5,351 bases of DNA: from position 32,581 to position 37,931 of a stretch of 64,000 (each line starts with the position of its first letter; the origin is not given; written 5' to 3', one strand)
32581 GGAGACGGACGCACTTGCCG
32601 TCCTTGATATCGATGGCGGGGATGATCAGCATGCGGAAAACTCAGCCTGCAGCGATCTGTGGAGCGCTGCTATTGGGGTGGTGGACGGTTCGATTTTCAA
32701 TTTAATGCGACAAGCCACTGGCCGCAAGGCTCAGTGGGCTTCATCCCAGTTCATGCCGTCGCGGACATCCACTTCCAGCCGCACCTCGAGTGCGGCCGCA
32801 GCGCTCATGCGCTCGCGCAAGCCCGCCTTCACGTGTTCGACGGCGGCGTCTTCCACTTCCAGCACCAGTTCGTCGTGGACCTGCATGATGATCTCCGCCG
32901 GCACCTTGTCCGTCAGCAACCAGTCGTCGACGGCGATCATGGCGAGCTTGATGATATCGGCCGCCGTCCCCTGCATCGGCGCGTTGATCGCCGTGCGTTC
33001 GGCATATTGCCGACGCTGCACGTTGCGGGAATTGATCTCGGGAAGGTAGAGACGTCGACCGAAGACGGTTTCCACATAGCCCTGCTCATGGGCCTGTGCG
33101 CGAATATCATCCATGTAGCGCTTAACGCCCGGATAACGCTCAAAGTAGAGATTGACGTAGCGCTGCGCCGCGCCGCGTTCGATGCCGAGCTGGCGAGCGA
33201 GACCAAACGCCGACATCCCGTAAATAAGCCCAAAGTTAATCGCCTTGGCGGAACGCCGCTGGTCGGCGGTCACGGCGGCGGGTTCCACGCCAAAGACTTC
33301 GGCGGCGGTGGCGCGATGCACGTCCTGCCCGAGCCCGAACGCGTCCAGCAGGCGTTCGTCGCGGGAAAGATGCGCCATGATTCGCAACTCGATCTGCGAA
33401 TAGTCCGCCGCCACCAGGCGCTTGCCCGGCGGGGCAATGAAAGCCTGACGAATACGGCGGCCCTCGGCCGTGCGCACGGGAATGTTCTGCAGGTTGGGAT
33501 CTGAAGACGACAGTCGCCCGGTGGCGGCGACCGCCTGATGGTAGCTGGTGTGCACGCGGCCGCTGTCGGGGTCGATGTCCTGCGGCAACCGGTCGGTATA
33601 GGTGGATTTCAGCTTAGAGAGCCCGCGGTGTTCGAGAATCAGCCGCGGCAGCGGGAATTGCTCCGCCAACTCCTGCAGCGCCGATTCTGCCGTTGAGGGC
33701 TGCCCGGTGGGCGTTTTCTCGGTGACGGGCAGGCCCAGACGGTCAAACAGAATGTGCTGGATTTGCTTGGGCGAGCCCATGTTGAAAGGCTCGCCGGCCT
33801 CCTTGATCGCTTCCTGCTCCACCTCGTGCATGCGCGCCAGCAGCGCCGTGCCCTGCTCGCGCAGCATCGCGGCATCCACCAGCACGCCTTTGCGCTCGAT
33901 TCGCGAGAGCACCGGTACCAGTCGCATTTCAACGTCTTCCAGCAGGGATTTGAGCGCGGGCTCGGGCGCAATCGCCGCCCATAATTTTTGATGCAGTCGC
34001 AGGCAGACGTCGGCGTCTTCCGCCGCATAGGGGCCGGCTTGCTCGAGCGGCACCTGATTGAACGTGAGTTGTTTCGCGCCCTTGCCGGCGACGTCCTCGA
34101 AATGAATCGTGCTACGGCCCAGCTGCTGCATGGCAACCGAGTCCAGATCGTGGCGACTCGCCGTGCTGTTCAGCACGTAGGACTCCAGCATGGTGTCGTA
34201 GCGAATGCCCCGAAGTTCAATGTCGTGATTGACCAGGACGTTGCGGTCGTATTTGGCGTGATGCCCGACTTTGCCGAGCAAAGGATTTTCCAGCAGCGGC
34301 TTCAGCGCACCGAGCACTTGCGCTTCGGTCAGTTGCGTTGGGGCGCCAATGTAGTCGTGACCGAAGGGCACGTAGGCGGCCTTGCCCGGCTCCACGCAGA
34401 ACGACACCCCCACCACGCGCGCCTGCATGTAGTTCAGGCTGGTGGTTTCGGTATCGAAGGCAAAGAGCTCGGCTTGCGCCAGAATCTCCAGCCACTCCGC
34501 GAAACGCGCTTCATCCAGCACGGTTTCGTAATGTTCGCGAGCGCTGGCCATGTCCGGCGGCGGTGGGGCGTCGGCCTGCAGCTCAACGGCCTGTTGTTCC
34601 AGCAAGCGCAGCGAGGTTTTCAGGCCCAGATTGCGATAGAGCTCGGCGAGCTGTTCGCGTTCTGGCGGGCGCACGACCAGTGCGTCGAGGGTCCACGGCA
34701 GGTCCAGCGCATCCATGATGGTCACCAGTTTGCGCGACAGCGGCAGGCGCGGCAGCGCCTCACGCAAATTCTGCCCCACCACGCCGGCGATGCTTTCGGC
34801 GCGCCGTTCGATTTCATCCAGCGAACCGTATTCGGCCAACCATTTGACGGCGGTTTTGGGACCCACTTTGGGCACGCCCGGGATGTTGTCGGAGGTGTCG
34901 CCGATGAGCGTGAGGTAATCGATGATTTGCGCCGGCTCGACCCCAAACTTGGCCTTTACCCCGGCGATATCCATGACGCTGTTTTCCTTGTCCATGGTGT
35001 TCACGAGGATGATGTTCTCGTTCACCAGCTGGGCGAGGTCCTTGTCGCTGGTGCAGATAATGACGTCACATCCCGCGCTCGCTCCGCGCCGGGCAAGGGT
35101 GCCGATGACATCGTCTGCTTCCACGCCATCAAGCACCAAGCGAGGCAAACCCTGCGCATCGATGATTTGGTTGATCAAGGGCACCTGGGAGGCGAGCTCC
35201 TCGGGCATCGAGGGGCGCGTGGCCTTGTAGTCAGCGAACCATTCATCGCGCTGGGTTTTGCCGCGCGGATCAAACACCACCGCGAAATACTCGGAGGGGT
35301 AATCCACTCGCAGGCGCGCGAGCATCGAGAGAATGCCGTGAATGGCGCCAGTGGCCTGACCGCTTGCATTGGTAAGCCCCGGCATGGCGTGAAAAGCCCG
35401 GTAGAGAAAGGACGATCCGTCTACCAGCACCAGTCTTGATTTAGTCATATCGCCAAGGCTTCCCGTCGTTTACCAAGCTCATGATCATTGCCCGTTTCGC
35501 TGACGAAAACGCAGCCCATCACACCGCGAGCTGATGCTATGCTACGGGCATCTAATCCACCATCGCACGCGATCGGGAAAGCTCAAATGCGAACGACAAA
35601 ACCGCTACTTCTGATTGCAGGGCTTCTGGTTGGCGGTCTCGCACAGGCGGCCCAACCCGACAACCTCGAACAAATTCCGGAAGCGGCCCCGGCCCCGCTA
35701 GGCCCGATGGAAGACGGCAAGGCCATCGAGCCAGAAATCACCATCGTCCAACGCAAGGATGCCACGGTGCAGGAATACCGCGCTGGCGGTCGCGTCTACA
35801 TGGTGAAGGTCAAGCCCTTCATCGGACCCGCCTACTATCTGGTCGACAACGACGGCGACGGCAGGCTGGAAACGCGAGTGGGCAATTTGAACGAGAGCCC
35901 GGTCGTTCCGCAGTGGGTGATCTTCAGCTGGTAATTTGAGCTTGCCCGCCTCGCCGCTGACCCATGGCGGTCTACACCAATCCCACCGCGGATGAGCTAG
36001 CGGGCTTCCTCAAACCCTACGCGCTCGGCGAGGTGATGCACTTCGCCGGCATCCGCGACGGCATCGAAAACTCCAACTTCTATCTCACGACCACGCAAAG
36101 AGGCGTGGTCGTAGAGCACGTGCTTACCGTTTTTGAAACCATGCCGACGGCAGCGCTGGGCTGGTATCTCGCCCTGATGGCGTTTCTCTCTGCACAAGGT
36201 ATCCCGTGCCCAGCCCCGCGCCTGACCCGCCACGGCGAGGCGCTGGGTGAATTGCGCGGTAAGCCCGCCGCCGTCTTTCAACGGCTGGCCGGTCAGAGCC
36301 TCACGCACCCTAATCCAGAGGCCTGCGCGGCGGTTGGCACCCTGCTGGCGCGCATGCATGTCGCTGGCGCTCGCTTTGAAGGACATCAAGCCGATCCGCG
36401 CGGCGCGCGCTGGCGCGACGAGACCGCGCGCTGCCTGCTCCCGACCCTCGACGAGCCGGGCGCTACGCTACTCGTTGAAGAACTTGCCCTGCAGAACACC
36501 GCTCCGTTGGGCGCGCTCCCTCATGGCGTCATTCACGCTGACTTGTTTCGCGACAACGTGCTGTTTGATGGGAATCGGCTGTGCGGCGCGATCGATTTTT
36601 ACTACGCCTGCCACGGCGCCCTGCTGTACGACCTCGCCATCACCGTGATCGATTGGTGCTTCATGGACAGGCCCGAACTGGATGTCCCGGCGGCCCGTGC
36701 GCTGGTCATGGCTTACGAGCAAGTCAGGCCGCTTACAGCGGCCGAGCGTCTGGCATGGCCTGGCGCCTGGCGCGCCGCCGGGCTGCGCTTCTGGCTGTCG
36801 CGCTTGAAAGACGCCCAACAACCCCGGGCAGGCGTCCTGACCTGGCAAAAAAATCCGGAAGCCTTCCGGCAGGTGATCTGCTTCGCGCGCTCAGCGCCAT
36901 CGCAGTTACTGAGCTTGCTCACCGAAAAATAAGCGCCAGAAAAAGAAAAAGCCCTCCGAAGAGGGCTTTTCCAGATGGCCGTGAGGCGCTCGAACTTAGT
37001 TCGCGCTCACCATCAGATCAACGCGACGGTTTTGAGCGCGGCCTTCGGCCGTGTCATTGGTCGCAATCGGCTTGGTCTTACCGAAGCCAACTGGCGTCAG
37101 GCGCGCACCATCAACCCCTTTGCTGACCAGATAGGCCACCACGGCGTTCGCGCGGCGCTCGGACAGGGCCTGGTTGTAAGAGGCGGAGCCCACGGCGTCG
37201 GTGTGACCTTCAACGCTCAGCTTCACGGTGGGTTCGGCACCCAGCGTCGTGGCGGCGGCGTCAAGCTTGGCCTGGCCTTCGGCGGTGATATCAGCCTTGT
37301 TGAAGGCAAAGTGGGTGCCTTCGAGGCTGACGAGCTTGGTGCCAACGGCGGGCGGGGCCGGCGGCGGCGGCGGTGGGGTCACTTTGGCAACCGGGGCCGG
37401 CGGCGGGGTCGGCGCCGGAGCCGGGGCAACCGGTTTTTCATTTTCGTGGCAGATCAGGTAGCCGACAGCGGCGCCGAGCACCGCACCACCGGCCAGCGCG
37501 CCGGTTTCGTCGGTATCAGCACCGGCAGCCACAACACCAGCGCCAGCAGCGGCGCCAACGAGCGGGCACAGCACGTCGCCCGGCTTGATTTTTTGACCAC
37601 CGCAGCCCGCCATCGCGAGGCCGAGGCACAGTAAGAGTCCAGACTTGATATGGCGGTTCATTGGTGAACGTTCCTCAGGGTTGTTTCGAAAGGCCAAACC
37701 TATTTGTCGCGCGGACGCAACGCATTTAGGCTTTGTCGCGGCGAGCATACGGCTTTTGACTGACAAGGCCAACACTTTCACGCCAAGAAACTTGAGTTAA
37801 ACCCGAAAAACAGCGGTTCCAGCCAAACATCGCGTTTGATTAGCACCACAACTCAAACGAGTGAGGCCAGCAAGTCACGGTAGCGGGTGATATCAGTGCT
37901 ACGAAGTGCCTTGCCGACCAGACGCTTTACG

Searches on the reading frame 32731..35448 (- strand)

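Call 75: search_protein_families(library=pfam, proteins=[window:32731-35448:-], max_evalue=0.00001)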
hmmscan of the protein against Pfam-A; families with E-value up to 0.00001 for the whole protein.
window:32731-35448:- (905 aa): 5 families
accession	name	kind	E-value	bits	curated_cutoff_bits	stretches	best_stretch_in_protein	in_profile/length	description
PF00476.26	DNA_pol_A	-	1.3e-159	531.7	34.3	1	528-903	3-381/381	DNA polymerase family A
PF02739.22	5_3_exonuc_N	-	3.3e-52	177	34.3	1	5-169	1-164/164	5'-3' exonuclease, N-terminal resolvase-like domain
PF01612.26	DNA_pol_A_exo1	-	7.1e-33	114.3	23.6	1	307-492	1-171/173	3'-5' exonuclease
PF01367.25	5_3_exonuc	-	4.1e-29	101.4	40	1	170-264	1-96/97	5'-3' exonuclease, C-terminal SAM fold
PF22619.2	DNA_polI_exo1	-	2.9e-12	47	27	1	334-460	4-118/140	DNA polymerase I, ribonuclease H-like domain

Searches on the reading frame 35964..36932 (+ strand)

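Call 75: search_protein_families(library=pfam, proteins=[window:35964-36932:+], max_evalue=0.00001)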
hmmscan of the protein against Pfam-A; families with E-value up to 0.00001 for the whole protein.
window:35964-36932:+ (322 aa): 1 family
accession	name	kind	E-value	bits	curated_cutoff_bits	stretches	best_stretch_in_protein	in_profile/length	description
PF01636.29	APH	-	1.8e-38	133.1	23.2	1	28-257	3-239/239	Phosphotransferase enzyme family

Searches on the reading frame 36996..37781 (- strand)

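Call 75: search_protein_families(library=pfam, proteins=[window:36996-37781:-], max_evalue=0.00001)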
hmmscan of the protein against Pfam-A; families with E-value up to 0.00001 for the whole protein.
window:36996-37781:- (261 aa): 1 family
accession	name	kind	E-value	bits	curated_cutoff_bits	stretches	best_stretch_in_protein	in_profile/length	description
PF00691.25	OmpA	-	5.5e-25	88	27.2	1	158-252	2-98/98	OmpA family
